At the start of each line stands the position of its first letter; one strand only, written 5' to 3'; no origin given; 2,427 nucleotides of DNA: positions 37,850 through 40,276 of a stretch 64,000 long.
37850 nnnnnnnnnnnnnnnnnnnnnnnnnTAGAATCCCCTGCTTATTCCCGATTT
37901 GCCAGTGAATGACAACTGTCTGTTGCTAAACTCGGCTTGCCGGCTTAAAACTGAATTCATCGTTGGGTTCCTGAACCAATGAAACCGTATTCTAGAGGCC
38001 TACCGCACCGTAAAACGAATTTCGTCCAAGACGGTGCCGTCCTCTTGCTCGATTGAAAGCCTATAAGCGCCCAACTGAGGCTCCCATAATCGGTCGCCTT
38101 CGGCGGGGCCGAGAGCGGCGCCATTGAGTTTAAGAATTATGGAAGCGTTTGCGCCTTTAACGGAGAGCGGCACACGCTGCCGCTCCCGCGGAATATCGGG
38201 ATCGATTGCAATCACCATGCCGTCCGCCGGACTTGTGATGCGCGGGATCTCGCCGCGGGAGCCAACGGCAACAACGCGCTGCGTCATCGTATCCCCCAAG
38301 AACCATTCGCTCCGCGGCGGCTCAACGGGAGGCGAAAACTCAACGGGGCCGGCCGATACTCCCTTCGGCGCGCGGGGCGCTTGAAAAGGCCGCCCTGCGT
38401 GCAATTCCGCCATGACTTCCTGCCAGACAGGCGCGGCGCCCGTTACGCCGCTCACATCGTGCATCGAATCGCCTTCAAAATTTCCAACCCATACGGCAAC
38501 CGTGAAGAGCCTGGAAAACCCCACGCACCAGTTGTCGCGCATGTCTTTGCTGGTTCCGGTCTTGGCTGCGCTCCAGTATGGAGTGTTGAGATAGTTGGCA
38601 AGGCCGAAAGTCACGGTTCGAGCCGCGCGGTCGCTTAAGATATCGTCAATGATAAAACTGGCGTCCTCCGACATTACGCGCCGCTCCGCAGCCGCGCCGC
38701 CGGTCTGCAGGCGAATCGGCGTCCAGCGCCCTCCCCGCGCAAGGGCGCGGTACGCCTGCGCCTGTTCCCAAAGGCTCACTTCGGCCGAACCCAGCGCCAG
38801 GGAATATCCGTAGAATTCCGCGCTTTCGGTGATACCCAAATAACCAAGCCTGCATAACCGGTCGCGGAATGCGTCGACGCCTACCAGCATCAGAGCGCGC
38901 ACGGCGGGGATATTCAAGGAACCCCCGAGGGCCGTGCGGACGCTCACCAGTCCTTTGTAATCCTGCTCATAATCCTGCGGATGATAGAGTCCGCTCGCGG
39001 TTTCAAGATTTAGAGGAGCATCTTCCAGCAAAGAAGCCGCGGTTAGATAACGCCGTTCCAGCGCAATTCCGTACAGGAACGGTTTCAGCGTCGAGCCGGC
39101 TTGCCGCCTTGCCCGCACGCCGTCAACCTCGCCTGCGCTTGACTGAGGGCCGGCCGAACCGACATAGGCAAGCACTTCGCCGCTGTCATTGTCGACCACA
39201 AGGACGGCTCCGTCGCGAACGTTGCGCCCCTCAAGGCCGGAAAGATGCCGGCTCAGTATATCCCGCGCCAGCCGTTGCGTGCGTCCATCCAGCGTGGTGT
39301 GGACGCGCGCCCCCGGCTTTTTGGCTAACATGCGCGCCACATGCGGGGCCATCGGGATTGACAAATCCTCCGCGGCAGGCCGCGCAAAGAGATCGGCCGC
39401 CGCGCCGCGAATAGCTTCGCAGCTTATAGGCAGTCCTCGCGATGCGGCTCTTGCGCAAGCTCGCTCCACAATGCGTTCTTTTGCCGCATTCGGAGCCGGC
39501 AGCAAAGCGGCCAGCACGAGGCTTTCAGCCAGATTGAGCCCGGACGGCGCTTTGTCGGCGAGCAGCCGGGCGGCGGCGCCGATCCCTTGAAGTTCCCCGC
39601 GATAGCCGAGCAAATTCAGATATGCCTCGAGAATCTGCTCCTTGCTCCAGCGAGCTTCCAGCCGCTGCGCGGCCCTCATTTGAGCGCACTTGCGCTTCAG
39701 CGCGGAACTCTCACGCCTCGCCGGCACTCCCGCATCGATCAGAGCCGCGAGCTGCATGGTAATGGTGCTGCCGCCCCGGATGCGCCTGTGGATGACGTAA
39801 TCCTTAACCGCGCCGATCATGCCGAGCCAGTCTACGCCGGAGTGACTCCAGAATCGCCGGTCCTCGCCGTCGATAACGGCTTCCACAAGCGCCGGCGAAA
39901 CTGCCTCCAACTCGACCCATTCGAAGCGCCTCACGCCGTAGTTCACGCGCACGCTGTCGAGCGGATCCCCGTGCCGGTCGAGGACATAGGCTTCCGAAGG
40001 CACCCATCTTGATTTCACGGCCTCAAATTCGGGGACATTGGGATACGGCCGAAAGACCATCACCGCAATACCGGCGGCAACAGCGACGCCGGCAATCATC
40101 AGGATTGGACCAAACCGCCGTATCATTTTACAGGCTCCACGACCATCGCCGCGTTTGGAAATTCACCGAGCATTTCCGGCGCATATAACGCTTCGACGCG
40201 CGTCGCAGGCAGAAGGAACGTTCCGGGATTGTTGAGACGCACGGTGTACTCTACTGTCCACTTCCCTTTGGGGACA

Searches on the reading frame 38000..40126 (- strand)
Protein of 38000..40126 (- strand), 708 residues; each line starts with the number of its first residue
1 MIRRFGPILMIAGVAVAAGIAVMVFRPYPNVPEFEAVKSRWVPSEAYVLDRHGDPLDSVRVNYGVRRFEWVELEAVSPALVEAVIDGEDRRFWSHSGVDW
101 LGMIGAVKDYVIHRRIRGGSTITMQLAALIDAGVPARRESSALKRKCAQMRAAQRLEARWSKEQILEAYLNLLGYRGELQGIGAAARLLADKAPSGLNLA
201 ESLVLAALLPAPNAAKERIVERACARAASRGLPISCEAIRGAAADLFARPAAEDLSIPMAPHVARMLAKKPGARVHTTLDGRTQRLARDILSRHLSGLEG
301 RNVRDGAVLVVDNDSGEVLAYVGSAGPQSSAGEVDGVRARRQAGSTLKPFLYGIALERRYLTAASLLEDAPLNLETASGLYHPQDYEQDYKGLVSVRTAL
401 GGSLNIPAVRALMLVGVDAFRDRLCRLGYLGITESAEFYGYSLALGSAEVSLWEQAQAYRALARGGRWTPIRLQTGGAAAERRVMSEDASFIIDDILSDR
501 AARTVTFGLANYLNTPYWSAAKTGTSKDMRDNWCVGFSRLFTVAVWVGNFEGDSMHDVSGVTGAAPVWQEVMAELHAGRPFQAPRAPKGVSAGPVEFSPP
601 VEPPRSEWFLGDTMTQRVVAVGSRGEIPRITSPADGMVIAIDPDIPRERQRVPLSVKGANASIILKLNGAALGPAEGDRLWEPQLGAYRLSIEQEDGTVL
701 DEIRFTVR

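Call 7: search_protein_families(library=pfam, proteins=[window:38000-40126:-], max_evalue=0.01)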
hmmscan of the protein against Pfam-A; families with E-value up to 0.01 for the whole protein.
window:38000-40126:- (708 aa): 3 families
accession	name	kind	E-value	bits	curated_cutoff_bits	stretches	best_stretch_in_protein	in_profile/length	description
PF00912.28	Transgly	-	2.5e-42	144.7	27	1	65-217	11-159/178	Transglycosylase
PF00905.27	Transpeptidase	-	1.2e-17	64.6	22.1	1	306-537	1-264/299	Penicillin binding protein transpeptidase domain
PF06832.18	BiPBP_C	-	1.9e-12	47.4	26.8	1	625-705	9-90/90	Penicillin-Binding Protein C-terminus Family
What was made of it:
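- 38000..40126 (-): Intact pbpC (PBP1c, 708 aa). Pfam finds Transgly, Transpeptidase and BiPBP_C domains (call 7).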

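Call 12: find_encoding_contigs(protein=window:38000-40126:-, flank=10000, max_places=6)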
Protein window:38000-40126:- (708 aa): no gene with exactly this product is on record in the collection.

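Call 13: find_related_loci(query=window:38000-40126:-, collection=genome_contigs, flank=10000)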
Query window:38000-40126:- (708 aa) in genome_contigs; peptide patterns used: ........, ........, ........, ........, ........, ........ (x = any residue, [..] = any of these).
600 stretches matched a pattern (row limit reached: there are more); 546 encode a relative of the query (tblastn E <= 1e-3); the best 80 are kept; 80 distinct loci.
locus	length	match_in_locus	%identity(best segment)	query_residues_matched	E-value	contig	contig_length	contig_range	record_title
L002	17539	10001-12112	72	8-708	0e+0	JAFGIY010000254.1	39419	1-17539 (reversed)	MAG: Acidobacteria bacterium isolate Zod_Metabat.240 k87_14428008, whole genome shotgun sequence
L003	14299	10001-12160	60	30-708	0e+0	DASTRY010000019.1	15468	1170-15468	MAG TPA_asm: Steroidobacteraceae bacterium isolate SMAG_U2266 k141_1808425, whole genome shotgun sequence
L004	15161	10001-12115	57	4-708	0e+0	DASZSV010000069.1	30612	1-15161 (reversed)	MAG TPA_asm: Steroidobacteraceae bacterium isolate SMAG_U6059 k141_505957, whole genome shotgun sequence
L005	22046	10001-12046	61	27-708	0e+0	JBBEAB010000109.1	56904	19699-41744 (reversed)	MAG: Steroidobacteraceae bacterium isolate LejiaD_67_14 Lejia_D_979_length_56904_cov_8, whole genome shotgun sequence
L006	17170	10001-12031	60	31-708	0e+0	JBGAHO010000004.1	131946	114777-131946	MAG: Steroidobacteraceae bacterium isolate MAG_MBR_H125.14 MBRH125-14_opera_contig_739, whole genome shotgun sequence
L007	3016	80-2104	60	31-708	0e+0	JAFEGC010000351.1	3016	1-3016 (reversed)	MAG: Proteobacteria bacterium isolate SZAS TMP-86 LIN-652__351__length-3016, whole genome shotgun sequence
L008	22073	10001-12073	59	31-708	0e+0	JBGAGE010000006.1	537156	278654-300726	MAG: Steroidobacteraceae bacterium isolate MAG_MBR_H125.20 MBRH125-20_opera_contig_101, whole genome shotgun sequence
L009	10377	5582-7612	61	31-708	0e+0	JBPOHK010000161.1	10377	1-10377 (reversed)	MAG: Pseudomonadota bacterium isolate MAG_442 c_000000280360, whole genome shotgun sequence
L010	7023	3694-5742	59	29-708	0e+0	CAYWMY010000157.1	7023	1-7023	MAG TPA_asm: uncultured Steroidobacteraceae bacterium isolate binchicken_co350_145 genome assembly, contig: NODE_11428_l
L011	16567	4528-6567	57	31-708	0e+0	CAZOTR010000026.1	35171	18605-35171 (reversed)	MAG TPA_asm: uncultured Methylococcaceae bacterium isolate binchicken_co322_108 genome assembly, contig: NODE_2031_lengt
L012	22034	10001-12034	58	30-708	0e+0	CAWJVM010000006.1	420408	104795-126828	MAG: uncultured Gammaproteobacteria bacterium isolate MFD04716.bin.3.364 genome assembly, contig: contig_24654, whole ge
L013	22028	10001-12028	56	30-708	0e+0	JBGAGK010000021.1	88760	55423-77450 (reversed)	MAG: Steroidobacteraceae bacterium isolate MAG_MBR_H125.3 MBRH125-3_opera_contig_1146, whole genome shotgun sequence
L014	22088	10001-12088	56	7-708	0e+0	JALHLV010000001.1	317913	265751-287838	MAG: Sphingomonadales bacterium isolate Bin_23_8 c_000000000180, whole genome shotgun sequence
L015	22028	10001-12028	59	27-708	0e+0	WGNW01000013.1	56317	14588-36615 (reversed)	MAG: Alphaproteobacteria bacterium isolate RI_34 c_000000102949, whole genome shotgun sequence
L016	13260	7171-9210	56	30-708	0e+0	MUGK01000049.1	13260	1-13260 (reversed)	MAG: Chromatiales bacterium USCg_Taylor scaffold_48, whole genome shotgun sequence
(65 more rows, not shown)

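Call 26: find_homologous_proteins(query=window:38000-40126:-, max_evalue=1e-50)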
Query window:38000-40126:- (708 aa): 7996 proteins with E <= 1e-50 among 8000 candidates; the best 120 are listed.
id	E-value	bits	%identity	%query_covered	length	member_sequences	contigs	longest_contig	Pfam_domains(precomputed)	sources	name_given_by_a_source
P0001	0.0e+0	1574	100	100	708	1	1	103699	PF00912.29,PF06832.19,PF00905.28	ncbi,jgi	-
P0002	0.0e+0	1175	74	100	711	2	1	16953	PF00912.29,PF06832.19,PF00905.28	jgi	jgi:penicillin-binding protein 1C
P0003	0.0e+0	1141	74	98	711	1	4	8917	PF00912.29,PF06832.19,PF00905.28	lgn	-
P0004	0.0e+0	1123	71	100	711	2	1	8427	PF00912.29,PF06832.19,PF00905.28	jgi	jgi:penicillin-binding protein 1C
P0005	0.0e+0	1114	72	99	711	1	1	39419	PF00912.29,PF06832.19,PF00905.28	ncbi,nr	ncbi:MAG: penicillin-binding protein 1C [Acidobacteria bacterium]|nr:penicillin-binding protein 1C [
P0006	0.0e+0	1087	70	100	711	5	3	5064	PF00912.29,PF06832.19,PF00905.28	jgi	jgi:penicillin-binding protein 1C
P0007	0.0e+0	1049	68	100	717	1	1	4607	PF00912.29,PF06832.19,PF00905.28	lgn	-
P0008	0.0e+0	1023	67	97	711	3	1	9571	PF00912.29,PF06832.19,PF00905.28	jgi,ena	jgi:penicillin-binding protein 1C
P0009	0.0e+0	1015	67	96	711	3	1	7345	PF00912.29,PF06832.19,PF00905.28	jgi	jgi:penicillin-binding protein 1C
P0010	9.4e-298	1007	67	96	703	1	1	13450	PF00912.29,PF06832.19,PF00905.28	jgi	jgi:penicillin-binding protein 1C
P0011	2.1e-297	1006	67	96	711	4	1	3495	PF00912.29,PF06832.19,PF00905.28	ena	-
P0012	9.5e-297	1004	66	100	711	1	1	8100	PF00912.29,PF06832.19,PF00905.28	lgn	-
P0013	7.2e-295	998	66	98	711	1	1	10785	PF00912.29,PF06832.19,PF00905.28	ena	-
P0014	2.0e-294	996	66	97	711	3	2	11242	PF00912.29,PF06832.19,PF00905.28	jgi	jgi:penicillin-binding protein 1C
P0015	2.0e-281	953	64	99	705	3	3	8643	PF00912.29,PF06832.19,PF00905.28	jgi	jgi:penicillin-binding protein 1C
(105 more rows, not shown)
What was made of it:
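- The nearest pbpC is 74% identical at the amino-acid level (calls 13 and 26), so the ancestral arrangement cannot be observed. Nothing in 5.8 billion proteins or 185,579 genomes is closer to the intact PBP1c than 74% (calls 13 and 26).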

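Call 27: find_encoding_contigs(protein=P0002, flank=10000, max_places=3)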
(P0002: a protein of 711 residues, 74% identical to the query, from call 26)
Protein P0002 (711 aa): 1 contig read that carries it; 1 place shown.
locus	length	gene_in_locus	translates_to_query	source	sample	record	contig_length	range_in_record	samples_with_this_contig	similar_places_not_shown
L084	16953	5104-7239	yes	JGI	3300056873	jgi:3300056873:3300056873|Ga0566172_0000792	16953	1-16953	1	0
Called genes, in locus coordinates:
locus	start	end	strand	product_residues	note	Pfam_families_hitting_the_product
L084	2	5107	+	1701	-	?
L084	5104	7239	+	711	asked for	PF00912:Transgly, PF00905:Transpeptidase, PF06832:BiPBP_C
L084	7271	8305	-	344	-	PF01547:SBP_bac_1, PF13531:SBP_bac_11 (weak), PF13416:SBP_bac_8, PF13343:SBP_bac_6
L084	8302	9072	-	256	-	PF00528:BPD_transp_1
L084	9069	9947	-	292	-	PF00528:BPD_transp_1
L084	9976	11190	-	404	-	PF00005:ABC_tran, PF13304:AAA_21 (faint), PF08402:TOBE_2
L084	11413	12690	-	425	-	PF07690:MFS_1, PF13347:MFS_2 (faint), PF11700:ATG22, PF12832:MFS_1_like (weak), PF07690:MFS_1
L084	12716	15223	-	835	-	PF00501:AMP-binding, PF00550:PP-binding, PF01553:Acyltransferase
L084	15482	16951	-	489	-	?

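Call 28: find_encoding_contigs(protein=P0003, flank=10000, max_places=4)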
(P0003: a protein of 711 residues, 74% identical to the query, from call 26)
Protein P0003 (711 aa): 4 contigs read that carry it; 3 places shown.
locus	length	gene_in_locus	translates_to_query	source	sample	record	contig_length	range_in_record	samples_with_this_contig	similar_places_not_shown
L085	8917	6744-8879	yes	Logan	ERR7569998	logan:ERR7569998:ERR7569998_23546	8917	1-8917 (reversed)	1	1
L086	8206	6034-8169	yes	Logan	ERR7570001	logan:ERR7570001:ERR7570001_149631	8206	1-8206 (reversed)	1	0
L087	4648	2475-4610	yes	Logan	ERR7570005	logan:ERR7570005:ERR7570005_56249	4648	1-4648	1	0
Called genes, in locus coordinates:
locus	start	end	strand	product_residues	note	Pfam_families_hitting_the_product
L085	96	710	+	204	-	PF01797:Y1_Tnp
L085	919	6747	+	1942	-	PF11974:bMG3, PF01835:MG2, PF07703:A2M_BRD, PF00207:A2M, PF17973:bMG10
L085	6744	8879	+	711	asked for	PF00912:Transgly, PF00905:Transpeptidase, PF06832:BiPBP_C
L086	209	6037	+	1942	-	PF11974:bMG3, PF01835:MG2, PF07703:A2M_BRD, PF00207:A2M, PF17973:bMG10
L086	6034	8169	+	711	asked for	PF00912:Transgly, PF00905:Transpeptidase, PF06832:BiPBP_C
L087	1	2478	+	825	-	?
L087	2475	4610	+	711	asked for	PF00912:Transgly, PF00905:Transpeptidase, PF06832:BiPBP_C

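Call 29: find_encoding_contigs(protein=P0001, flank=10000, max_places=3)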
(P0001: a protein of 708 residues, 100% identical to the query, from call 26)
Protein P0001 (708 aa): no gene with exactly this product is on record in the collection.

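Call 48: search_protein_families(library=ncbifam, proteins=[window:38000-40126:-], max_evalue=1)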
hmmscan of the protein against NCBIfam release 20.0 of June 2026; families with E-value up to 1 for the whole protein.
window:38000-40126:- (708 aa): 15 families
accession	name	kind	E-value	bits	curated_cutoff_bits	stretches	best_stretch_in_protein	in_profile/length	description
TIGR02073.1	PBP_1c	equivalog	5.1e-182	607.2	494.2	2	38-593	4-561/728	penicillin-binding protein 1C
TIGR02074.1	PBP_1a_fam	subfamily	1.1e-90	305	508.75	2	267-576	218-533/535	PBP1A family penicillin-binding protein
NF008414.0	PRK11240.1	equivalog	4.5e-80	269.7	1121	1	48-582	45-571/774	peptidoglycan glycosyltransferase PbpC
NF051885.1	tranpepglycosPbpC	equivalog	7.6e-74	249.4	900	2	270-583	289-601/632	multimodular transpeptidase-transglycosylase PbpC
TIGR02071.1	PBP_1b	equivalog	3.9e-56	190.6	717.75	2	267-577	364-684/729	penicillin-binding protein 1B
NF007061.0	PRK09506.1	equivalog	4e-41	140.7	1120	2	271-574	432-745/825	bifunctional glycosyl transferase/transpeptidase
NF008643.0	PRK11636.1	equivalog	6.6e-40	137.1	1263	2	60-226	58-221/850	peptidoglycan glycosyltransferase/peptidoglycan DD-transpeptidase MrcA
NF011423.0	PRK14850.1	equivalog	1.4e-37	129.5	1275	2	266-571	373-688/764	penicillin-binding protein 1b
NF038272.1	strep_PBP1A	exception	2.7e-33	115.2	1075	2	62-214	63-213/658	penicillin-binding protein PBP1A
NF038276.1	strep_PBP2A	exception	1.7e-27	96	1100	2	69-213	97-233/716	penicillin-binding protein PBP2A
NF038274.1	strep_PBP1B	exception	4e-27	94.9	1225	2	270-565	342-651/745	penicillin-binding protein PBP1B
TIGR02070.1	mono_pep_trsgly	equivalog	2.3e-25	89.4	182.65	1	61-218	49-201/224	monofunctional biosynthetic peptidoglycan transglycosylase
NF010008.0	PRK13481.1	equivalog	6.5e-13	48.6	270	1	70-186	82-193/269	glycosyltransferase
TIGR03423.1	pbp2_mrdA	equivalog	2e-06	26.7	455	2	268-322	222-266/593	penicillin-binding protein 2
NF053573.1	PBP2_PenA_Neis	exception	4.6e-06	25.5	1105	1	268-378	228-343/572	peptidoglycan D,D-transpeptidase PBP2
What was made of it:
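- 38000..40126 (-): NCBIfam TIGR02073 scores 607 bits against a cut-off of 494 (call 48).
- On Class-I bacterial A2M-PBP1c operon (intact copy, 38000-45957): TIGR02073 PBP_1c scores 607 bits against a cut-off of 494 (call 48).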

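Call 56: list_cluster_members(proteins=[P0001, P0121])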
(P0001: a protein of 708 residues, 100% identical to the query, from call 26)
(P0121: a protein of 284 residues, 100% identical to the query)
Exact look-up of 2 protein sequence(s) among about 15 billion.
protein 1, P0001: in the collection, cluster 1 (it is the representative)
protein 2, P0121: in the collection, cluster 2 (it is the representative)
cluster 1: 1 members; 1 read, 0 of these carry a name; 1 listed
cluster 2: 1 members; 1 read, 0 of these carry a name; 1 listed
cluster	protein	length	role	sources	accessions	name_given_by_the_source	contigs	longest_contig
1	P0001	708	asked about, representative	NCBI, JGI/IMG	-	-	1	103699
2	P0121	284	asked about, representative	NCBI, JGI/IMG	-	-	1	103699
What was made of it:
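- Tried and rejected: The cluster look-up gives no name (call 56), so the assignment to Acidobacteriota rests only on best hits.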
